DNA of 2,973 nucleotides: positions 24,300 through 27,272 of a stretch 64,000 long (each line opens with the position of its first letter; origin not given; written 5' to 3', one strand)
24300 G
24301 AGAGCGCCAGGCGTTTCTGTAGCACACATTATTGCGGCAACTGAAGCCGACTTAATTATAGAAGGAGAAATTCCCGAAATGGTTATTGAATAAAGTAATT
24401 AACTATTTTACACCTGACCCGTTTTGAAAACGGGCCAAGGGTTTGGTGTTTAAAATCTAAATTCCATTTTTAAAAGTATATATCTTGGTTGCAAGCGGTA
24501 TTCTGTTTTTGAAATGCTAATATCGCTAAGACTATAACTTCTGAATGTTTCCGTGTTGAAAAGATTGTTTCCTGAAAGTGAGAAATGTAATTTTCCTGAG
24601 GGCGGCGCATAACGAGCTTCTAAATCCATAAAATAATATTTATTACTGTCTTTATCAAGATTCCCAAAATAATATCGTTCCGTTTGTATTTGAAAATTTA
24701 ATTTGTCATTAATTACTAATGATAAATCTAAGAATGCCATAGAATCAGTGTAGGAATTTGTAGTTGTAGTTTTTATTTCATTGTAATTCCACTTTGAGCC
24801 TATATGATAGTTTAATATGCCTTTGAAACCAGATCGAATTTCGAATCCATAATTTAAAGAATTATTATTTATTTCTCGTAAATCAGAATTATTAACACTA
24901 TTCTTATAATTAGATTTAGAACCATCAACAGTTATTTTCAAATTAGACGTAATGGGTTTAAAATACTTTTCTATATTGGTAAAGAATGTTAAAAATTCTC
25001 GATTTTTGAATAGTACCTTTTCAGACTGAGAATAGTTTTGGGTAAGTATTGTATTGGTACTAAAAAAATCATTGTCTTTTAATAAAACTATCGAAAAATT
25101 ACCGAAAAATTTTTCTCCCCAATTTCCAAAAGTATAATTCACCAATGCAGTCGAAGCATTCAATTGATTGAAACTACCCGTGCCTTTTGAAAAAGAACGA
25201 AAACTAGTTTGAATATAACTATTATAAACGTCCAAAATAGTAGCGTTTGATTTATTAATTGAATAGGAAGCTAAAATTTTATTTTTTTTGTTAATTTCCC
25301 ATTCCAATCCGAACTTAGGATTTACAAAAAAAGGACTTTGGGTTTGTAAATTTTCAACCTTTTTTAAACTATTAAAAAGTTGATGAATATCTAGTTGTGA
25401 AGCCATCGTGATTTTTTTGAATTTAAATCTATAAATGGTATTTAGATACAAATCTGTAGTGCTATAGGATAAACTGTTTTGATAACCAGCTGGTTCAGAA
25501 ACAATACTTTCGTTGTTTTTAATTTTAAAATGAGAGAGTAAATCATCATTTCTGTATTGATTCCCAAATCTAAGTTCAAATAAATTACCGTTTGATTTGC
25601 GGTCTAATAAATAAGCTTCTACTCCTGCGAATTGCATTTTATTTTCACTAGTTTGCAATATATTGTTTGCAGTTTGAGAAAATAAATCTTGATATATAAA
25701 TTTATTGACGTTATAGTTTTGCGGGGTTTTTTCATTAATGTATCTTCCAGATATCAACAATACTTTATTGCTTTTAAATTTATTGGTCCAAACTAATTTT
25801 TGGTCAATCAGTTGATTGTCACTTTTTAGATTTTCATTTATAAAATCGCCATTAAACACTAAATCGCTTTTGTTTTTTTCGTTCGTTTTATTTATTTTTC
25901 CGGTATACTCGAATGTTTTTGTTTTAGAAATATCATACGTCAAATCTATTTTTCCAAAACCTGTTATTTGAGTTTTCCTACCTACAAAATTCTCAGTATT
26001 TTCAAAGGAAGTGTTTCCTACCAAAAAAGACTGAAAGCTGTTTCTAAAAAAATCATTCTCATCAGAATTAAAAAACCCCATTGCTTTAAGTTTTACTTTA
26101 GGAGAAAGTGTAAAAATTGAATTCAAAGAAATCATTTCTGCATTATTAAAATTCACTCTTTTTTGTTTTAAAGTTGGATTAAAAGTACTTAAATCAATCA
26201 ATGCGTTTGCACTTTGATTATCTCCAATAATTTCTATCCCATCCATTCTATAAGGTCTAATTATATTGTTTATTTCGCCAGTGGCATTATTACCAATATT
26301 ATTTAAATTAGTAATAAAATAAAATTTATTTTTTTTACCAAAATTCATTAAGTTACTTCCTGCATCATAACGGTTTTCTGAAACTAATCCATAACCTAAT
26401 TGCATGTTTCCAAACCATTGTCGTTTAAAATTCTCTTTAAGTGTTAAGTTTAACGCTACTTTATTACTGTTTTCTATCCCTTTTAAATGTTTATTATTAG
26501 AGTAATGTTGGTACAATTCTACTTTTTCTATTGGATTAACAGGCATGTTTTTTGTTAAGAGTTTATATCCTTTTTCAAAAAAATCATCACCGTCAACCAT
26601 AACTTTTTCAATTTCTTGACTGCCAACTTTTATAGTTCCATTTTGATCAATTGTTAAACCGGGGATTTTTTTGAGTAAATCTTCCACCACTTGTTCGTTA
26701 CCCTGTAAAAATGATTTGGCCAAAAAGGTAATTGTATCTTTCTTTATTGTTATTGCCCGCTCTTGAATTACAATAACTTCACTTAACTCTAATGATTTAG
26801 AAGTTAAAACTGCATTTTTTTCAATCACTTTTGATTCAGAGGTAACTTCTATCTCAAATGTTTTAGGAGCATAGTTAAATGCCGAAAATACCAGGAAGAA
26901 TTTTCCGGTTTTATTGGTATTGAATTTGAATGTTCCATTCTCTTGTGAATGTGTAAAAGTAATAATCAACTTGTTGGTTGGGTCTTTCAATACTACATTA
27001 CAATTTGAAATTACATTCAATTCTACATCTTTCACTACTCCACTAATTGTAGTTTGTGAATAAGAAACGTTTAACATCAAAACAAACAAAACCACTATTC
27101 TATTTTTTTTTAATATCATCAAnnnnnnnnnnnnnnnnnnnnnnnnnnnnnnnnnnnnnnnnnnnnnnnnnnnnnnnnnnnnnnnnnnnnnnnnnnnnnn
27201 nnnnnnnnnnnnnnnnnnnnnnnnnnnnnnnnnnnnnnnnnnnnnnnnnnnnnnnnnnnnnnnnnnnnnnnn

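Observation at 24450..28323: Small secreted Cys peptide + GLPGLI + outer-membrane barrel: candidate peptide export, display or signalling system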

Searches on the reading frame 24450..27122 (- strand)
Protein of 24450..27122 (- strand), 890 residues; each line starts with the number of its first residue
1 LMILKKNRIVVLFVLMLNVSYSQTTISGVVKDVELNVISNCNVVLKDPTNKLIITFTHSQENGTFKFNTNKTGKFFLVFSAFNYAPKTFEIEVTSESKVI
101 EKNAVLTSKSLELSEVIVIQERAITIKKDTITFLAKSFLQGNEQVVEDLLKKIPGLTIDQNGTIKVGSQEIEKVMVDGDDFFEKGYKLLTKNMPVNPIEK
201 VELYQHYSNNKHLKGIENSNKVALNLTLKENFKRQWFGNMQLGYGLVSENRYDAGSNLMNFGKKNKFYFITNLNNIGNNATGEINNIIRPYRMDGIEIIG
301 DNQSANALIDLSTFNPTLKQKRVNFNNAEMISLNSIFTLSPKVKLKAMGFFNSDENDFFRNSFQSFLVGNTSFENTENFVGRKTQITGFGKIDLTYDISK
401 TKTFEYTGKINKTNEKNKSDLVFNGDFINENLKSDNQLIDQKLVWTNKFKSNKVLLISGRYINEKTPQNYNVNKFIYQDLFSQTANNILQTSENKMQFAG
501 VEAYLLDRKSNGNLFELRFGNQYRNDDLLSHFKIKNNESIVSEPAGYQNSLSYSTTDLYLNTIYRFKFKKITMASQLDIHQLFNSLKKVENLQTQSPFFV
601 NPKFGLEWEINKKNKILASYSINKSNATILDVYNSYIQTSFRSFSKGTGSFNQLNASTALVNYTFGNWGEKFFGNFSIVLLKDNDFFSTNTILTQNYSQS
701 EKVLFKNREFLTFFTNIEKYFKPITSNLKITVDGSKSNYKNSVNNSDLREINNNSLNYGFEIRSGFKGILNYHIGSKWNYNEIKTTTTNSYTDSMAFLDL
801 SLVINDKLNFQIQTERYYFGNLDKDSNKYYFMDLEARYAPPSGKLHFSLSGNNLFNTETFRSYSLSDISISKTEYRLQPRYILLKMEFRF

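Call 3: search_protein_families(library=pfam, proteins=[window:24450-27122:-], max_evalue=0.1)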
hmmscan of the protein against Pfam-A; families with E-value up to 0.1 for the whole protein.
window:24450-27122:- (890 aa): 4 families
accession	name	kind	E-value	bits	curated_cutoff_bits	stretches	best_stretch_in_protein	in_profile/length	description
PF13715.12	CarbopepD_reg_2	-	1.7e-09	38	32.2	1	26-118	1-88/88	CarboxypepD_reg-like domain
PF13620.12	CarboxypepD_reg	-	3.4e-07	31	32.3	1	25-98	1-74/82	Carboxypeptidase regulatory-like domain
PF09430.16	EMC7_beta-sandw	-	0.0064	17.1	26.6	1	35-105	4-71/122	ER membrane protein complex subunit 7, beta-sandwich domain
PF17210.9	SdrD_B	-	0.035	14.7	29.7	0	31-81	17-66/112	SdrD B-like domain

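Call 4: search_protein_families(library=ncbifam, proteins=[window:24450-27122:-], max_evalue=0.1)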
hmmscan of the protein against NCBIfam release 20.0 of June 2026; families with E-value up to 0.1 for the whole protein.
window:24450-27122:- (890 aa): 0 families

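Call 22: search_solved_structures(query=window:24450-27122:-, max_evalue=1)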
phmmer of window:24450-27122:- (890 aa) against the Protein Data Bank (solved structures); distinct sequences matched with E-value up to 1: 0.

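Call 23: find_homologous_proteins(query=window:24450-27122:-, region=1-890, max_evalue=0.00001)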
Query window:24450-27122:-, residues 1-890 (890 aa): 1458 proteins with E <= 0.00001 among 8000 candidates; the best 120 are listed.
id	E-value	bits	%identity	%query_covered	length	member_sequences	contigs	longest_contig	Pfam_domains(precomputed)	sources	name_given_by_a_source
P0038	0.0e+0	1816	93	100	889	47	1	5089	PF13715.13,PF13620.13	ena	-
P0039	0.0e+0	1786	91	100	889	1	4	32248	PF13715.13,PF13620.13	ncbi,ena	-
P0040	0.0e+0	1784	91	100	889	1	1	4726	PF13715.13,PF13620.13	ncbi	-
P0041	0.0e+0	1535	77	100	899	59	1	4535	PF13715.13,PF13620.13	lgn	-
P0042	0.0e+0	1405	72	99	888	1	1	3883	PF13715.13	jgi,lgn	jgi:hypothetical protein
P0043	0.0e+0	1401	71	100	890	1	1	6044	PF13715.13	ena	-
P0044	0.0e+0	1395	74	96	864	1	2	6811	PF13715.13,PF13620.13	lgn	-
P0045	0.0e+0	1389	74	96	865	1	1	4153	PF13715.13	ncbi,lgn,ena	-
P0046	0.0e+0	1356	70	98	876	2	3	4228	PF13715.13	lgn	-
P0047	0.0e+0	1328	69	99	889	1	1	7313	PF13715.13,PF13620.13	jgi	jgi:hypothetical protein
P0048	0.0e+0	1325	69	99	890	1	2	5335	PF13715.13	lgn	-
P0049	0.0e+0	1325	69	99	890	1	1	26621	PF13715.13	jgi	jgi:uncharacterized protein YcfL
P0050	0.0e+0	1322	69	99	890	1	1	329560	PF13715.13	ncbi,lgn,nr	ncbi:carboxypeptidase-like regulatory domain-containing protein [Flavobacterium tiangeerense]|nr:car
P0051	0.0e+0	1320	68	99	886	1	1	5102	PF13715.13,PF13620.13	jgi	jgi:hypothetical protein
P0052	0.0e+0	1320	69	99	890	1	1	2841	PF13715.13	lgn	-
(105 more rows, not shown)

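Call 24: find_related_loci(query=window:24450-27122:-, collection=genome_contigs, flank=4000)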
Query window:24450-27122:- (890 aa) in genome_contigs; peptide patterns used: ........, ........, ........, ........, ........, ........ (x = any residue, [..] = any of these).
315 stretches matched a pattern; 215 encode a relative of the query (tblastn E <= 1e-3); the best 80 are kept; 80 distinct loci.
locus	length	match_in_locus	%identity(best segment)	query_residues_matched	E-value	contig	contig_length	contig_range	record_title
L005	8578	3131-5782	94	7-890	0e+0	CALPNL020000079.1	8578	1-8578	MAG: Chitinophaga pinensis isolate HRS-ES3-bin-36 genome assembly, contig: HRS-ES3-C3542, whole genome shotgun sequence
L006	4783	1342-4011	78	1-890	0e+0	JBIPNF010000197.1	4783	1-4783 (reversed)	MAG: Flavobacterium sp. isolate ME2018-04-20_3300034022_group8_bin104 Rohwer_bin910_scaffold_19577_c1, whole genome shot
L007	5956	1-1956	99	239-890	0e+0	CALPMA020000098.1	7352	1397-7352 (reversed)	MAG: Chitinophaga pinensis isolate HRS-ES8-bin-19 genome assembly, contig: HRS-ES8-C4901, whole genome shotgun sequence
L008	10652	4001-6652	69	11-890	0e+0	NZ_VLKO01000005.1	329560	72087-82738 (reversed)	Flavobacterium tiangeerense strain CGMCC 1.6847 IQ05DRAFT_scaffold00005.5, whole genome shotgun sequence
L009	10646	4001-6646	66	8-890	0e+0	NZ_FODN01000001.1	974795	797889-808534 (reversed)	Flavobacterium sinopsychrotolerans strain CGMCC 1.8704, whole genome shotgun sequence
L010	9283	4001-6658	64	5-890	0e+0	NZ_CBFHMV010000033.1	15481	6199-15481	MAG: Flavobacterium sp. isolate AGTU_45_bin_2_strict AGTU_45_bin_2_strict_c34, whole genome shotgun sequence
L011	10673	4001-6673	63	1-890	0e+0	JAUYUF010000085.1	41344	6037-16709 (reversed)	MAG: Flavobacteriaceae bacterium isolate C9_concoct.bin.3 C9_k141_68764, whole genome shotgun sequence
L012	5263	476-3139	63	3-890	0e+0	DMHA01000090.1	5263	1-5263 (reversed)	MAG TPA_asm: Flavobacterium sp. isolate UBA8409 contig_13373, whole genome shotgun sequence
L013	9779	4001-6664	63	1-890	0e+0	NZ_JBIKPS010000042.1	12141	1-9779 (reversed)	MAG: Flavobacterium sp. isolate ME2015-05-02_3300035682_group6_bin8 Rohwer_bin886_scaffold_3626_c1, whole genome shotgun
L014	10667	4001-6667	63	2-890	0e+0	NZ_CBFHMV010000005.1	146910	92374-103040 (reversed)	MAG: Flavobacterium sp. isolate AGTU_45_bin_2_strict AGTU_45_bin_2_strict_c5, whole genome shotgun sequence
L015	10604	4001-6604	63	23-890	0e+0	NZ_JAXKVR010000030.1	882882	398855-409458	Flavobacterium psychraquaticum strain LB-N7 Contig30, whole genome shotgun sequence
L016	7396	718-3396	63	1-890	0e+0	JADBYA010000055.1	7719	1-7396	MAG: Flavobacterium sp. isolate M144S2SP1A02QC M144S2_55, whole genome shotgun sequence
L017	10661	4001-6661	63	3-890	0e+0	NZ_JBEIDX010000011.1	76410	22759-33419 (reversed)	MAG: Flavobacterium sp. isolate Sample-101-S75-bin-53 Sample_101_S75-bin_53-k141_530126, whole genome shotgun sequence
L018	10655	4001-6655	63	8-890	0e+0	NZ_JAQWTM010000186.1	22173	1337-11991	MAG: Flavobacterium sp. isolate cluster2_bin.82 k141_3909125, whole genome shotgun sequence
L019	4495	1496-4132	63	11-890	0e+0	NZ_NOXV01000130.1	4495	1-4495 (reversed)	Flavobacterium cyanobacteriorum strain TH021 C4666, whole genome shotgun sequence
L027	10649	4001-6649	62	6-890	0e+0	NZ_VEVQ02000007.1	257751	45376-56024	Flavobacterium jejuense strain EC11 R6_NDMS06846.contig00007, whole genome shotgun sequence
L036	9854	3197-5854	60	8-890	0e+0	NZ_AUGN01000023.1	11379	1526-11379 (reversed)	Flavobacterium gelidilacus DSM 15343 G507DRAFT_scaffold00019.19_C, whole genome shotgun sequence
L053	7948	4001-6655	52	8-890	0e+0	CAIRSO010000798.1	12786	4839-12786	MAG: uncultured Bacteroidia bacterium isolate Loclat_bin-16932 genome assembly, contig: bin-16932:798/881, whole genome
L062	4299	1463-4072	53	19-890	0e+0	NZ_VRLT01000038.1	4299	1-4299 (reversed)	Mesonia sp. HuA40 NODE_32_length_4299, whole genome shotgun sequence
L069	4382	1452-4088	53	10-890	0e+0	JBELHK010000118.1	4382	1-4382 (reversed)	MAG: Polaribacter sp. isolate REMEI102_ass_metaspades_bin.12 NODE_20850_length_4382_cov_7.674601, whole genome shotgun s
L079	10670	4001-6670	51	4-890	0e+0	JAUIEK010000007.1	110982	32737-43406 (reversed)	MAG: Bacteroidia bacterium isolate 8_bin.28 NODE_319_length_110982_cov_2.842488, whole genome shotgun sequence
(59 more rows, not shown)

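Call 37: search_solved_structures(query=A1, max_evalue=1, show_alignments=1)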
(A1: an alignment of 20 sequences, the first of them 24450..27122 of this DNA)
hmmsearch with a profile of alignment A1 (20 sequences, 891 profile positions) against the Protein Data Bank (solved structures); distinct sequences matched with E-value up to 1: 3.
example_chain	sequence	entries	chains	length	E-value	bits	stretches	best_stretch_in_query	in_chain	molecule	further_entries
9vzc_A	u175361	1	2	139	0.029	15.6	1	678-718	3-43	Death-on-curing family protein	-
2l9r_A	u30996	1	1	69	0.16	13.2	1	198-241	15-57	Homeobox protein Nkx-3.1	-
9hfj_A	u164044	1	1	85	0.28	12.4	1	22-93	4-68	SusC homolog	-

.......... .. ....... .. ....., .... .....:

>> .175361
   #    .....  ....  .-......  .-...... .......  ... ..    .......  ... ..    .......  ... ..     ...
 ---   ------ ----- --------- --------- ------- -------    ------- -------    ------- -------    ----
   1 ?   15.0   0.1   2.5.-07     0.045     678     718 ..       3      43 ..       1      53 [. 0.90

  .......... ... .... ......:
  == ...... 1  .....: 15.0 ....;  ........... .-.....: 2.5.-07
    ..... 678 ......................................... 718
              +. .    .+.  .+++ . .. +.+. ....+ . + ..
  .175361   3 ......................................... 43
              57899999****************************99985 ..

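Call 59: predict_structure(alignment_id=A2)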
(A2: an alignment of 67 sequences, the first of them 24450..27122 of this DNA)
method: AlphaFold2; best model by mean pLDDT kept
length: 890 residues; sequences in the alignment: 67
mean_pLDDT: 73.5   pTM: 0.49
mean pLDDT of the five models: 73.5, 66.7, 64.6, 62.1, 55.2
residues with pLDDT >= 90: 174; 70-90: 436; 50-70: 134; < 50: 146
segments of 3 or more residues with pLDDT < 50: 1-4, 18-20, 111-120, 211-214, 239-258, 262-326, 631-652, 688-701
pLDDT, mean of each block of 10 residues (from residue 1): 54 56 78 84 85 84 84 86 84 76 81 38 73 82 80 80 74 71 59 78 73 51 81 57 36 41 39 26 29 29 36 28 45 75 87 77 65 71 85 93 95 85 72 90 95 95 90 62 77 90 94 93 89 84 80 89 93 93 82 83 92 89 73 34 29 71 81 88 63 33 69 88 81 89 72 90 77 91 81 90 85 88 68 89 78 85 68 78 81
secondary structure, 60 per line:
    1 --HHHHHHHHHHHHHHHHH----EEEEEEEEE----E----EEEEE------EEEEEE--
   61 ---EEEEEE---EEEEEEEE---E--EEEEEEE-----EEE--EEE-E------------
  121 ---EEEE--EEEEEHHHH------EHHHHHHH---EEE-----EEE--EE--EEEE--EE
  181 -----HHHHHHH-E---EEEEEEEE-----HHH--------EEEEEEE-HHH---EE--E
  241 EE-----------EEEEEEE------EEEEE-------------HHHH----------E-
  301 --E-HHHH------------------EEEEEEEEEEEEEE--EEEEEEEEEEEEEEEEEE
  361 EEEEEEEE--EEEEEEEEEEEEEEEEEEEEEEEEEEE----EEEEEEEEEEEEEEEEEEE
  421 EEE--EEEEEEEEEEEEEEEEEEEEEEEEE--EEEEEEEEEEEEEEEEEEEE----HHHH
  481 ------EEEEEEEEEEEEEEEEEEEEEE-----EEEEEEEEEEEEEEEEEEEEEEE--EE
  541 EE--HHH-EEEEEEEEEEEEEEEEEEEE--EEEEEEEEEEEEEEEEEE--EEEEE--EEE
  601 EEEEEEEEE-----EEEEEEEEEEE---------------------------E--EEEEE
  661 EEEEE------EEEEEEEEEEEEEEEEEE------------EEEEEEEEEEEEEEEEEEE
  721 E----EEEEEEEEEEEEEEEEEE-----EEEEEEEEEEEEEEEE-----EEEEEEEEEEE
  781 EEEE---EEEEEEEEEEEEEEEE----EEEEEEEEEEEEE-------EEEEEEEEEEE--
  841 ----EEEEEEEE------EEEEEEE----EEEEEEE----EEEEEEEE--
elements in order (helices of 4 or more, strands of 3 or more residues): H3-19 E24-32 E42-46 E53-58 E64-69 E73-80 E87-93 E99-101 E104-106 E124-127 E130-134 H135-138 H146-152 E156-158 E164-166 E173-176 H186-192 E198-205 E222-228 E240-242 E254-260 E267-271 H285-288 H305-308 E327-340 E343-368 E371-397 E402-423 E426-450 E453-472 H477-480 E487-508 E514-536 E539-542 E549-568 E571-588 E591-595 E598-609 E615-625 E656-665 E672-689 E702-721 E726-743 E749-764 E770-784 E788-803 E808-820 E828-838 E845-852 E859-865 E870-876 E881-888

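Call 62: fold_search(model_id=the predicted structure, library=pdb)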
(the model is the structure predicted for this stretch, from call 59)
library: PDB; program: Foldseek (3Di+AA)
matches with E <= 10: 799; with E <= 0.001: 166
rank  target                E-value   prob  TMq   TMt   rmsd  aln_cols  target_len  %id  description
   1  6e4v                  1.2e-11  1.00  0.26  0.32  24.6       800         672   10  The Crystal Structure of FhuE from E. coli in complex with its substrate Coprogen (released 2019-04-10)
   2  3efm                  2.4e-11  1.00  0.25  0.35  24.8       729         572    9  Structure of the alcaligin outer membrane recepteur FauA from Bordetella pertussis (released 2009-03-31)
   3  2hdi_A                2.7e-11  1.00  0.25  0.33  27.2       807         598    9  Crystal structure of the Colicin I receptor Cir from E.coli in complex with receptor binding domain of Colicin Ia. (released 2007-05-08)
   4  2o5p_B                4.0e-11  1.00  0.26  0.30  24.8       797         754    9  Crystal structure of the full length ferric pyoverdine outer membrane receptor FpvA of Pseudomonas aeruginosa in its a (released 2007-10-30)
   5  5odw_A                1.1e-10  1.00  0.28  0.32  23.7       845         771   11  Structure of the FpvAI-pyocin S2 complex (released 2017-11-08)
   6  1kmo                  1.4e-10  1.00  0.30  0.38  24.6       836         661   10  Crystal structure of the Outer Membrane Transporter FecA (released 2002-03-06)
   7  1kmp                  1.6e-10  1.00  0.30  0.39  25.7       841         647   10  Crystal structure of the Outer Membrane Transporter FecA Complexed with Ferric Citrate (released 2002-03-06)
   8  9a3c_MODEL_1_A        1.7e-10  1.00  0.28  0.31  25.2       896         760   10  Model of E. coli Fiu by in-cell photo-crosslinking MS and deep learning (released 2023-02-24)
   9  9nn6_A                1.7e-10  1.00  0.25  0.32  24.9       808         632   11  E. coli Cir in Complex with the RBD of Microcin V (released 2025-09-24)
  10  2o5p_A                2.8e-10  1.00  0.28  0.31  23.6       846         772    9  Crystal structure of the full length ferric pyoverdine outer membrane receptor FpvA of Pseudomonas aeruginosa in its a (released 2007-10-30)
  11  2hdf                  2.9e-10  1.00  0.25  0.34  26.1       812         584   10  Crystal structure of the Colicin I receptor Cir from E.coli (released 2007-05-08)
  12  5odw_B                4.2e-10  1.00  0.28  0.33  23.9       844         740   11  Structure of the FpvAI-pyocin S2 complex (released 2017-11-08)
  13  1nqg                  4.6e-10  1.00  0.23  0.33  24.5       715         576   11  OUTER MEMBRANE COBALAMIN TRANSPORTER (BTUB) FROM E. COLI, WITH BOUND CALCIUM (released 2003-04-29)
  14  1by3                  6.6e-10  1.00  0.29  0.35  25.0       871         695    9  FHUA FROM E. COLI (released 1999-01-13)
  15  2gsk_A                7.6e-10  1.00  0.25  0.34  24.7       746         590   11  Structure of the BtuB:TonB Complex (released 2006-06-13)
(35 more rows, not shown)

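Call 69: search_protein_families(library=pfam, alignment_id=A1, max_evalue=1)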
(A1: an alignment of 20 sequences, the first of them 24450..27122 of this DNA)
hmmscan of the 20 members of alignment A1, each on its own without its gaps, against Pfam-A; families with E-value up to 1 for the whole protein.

A. member 1, window:24450-27122:- (890 aa): 4 families
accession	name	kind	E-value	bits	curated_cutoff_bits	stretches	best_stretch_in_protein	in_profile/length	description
PF13715.12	CarbopepD_reg_2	-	1.7e-09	38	32.2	1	26-118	1-88/88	CarboxypepD_reg-like domain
PF13620.12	CarboxypepD_reg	-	3.4e-07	31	32.3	1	25-98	1-74/82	Carboxypeptidase regulatory-like domain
PF09430.16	EMC7_beta-sandw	-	0.0064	17.1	26.6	1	35-105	4-71/122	ER membrane protein complex subunit 7, beta-sandwich domain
PF17210.9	SdrD_B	-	0.035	14.7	29.7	1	31-81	17-66/112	SdrD B-like domain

B. families by the number of members that match (of 20 scanned): 16 families
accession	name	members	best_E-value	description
PF13715.12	CarbopepD_reg_2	20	6.9e-14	CarboxypepD_reg-like domain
PF13620.12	CarboxypepD_reg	20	7.3e-10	Carboxypeptidase regulatory-like domain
PF00046.35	Homeodomain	9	0.0025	Homeodomain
PF17210.9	SdrD_B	6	0.001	SdrD B-like domain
PF14905.12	OMP_b-brl_3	3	0.00058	Outer membrane protein beta-barrel family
PF16371.11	MetallophosN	3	0.014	N terminal of Calcineurin-like phosphoesterase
PF15200.11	KRTDAP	2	0.018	Keratinocyte differentiation-associated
PF07715.20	Plug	2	0.049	TonB-dependent Receptor Plug Domain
PF02369.22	Big_1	2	0.087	Bacterial Ig-like domain (group 1)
PF09430.16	EMC7_beta-sandw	1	0.0064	ER membrane protein complex subunit 7, beta-sandwich domain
PF21130.3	YgfZ_barrel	1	0.0079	YgfZ, beta-barrel domain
PF07210.18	DUF1416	1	0.044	Protein of unknown function (DUF1416)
PF08400.16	phage_tail_N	1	0.057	Prophage tail fibre N-terminal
PF06842.17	DUF1242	1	0.067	Protein of unknown function (DUF1242)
PF11325.14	DUF3127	1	0.089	Domain of unknown function (DUF3127)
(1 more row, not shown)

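Call 83: search_protein_families(library=pfam, proteins=[L027:1425-1736:+, L014:2201-2533:+, L053:2722-3102:+, L062:348-599:+, L036:1999-2232:+, L018:2933-3148:+, L069:330-617:+, L079:2860-3147:+, L013:2802-3188:+], max_evalue=0.1)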
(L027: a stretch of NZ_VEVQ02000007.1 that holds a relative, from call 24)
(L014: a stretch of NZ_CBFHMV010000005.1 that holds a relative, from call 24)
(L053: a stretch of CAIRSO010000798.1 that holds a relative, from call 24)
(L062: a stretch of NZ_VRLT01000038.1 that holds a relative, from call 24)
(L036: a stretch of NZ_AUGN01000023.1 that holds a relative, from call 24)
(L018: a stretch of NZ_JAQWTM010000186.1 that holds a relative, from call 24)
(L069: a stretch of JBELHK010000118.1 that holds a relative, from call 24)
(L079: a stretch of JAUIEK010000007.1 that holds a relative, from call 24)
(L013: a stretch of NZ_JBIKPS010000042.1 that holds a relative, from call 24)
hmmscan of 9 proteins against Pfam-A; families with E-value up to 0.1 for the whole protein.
L027:1425-1736:+ (103 aa): 0 families

L014:2201-2533:+ (110 aa): 0 families

L053:2722-3102:+ (126 aa): 3 families
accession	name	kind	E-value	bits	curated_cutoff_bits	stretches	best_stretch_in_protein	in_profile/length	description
PF20130.4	DUF6520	-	0.014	16.2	25.4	1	1-37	1-31/83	Family of unknown function (DUF6520)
PF12442.13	DUF3681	-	0.019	15.9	24.3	1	68-109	37-78/96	Protein of unknown function (DUF3681)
PF21520.3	ITGAX-like_Ig_3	-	0.053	13.5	27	1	53-92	81-120/181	Integrin alpha-X-like, Ig-like domain 3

L062:348-599:+ (83 aa): 2 families
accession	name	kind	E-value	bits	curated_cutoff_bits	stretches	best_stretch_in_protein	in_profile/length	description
PF13800.11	Sigma_reg_N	-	0.014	16.1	26.3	1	1-58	13-69/91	Sigma factor regulator N-terminal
PF14172.12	DUF4309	-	0.088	13.1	25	1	18-59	72-112/133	Domain of unknown function (DUF4309)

L036:1999-2232:+ (77 aa): 0 families

L018:2933-3148:+ (71 aa): 0 families

L069:330-617:+ (95 aa): 0 families

L079:2860-3147:+ (95 aa): 2 families
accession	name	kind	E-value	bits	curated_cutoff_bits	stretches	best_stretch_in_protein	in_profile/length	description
PF07887.16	Calmodulin_bind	-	0.014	15.9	25.5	1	48-89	85-123/147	Calmodulin binding protein-like N-terminal domain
PF10651.15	BppU_N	-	0.065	13.4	23.1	1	21-77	19-72/142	BppU N-terminal domain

L013:2802-3188:+ (128 aa): 1 family
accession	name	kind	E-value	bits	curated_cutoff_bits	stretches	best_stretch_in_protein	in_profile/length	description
PF20517.3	TMEM127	-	0.0022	18.5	25.3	1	3-46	50-93/113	Transmembrane protein 127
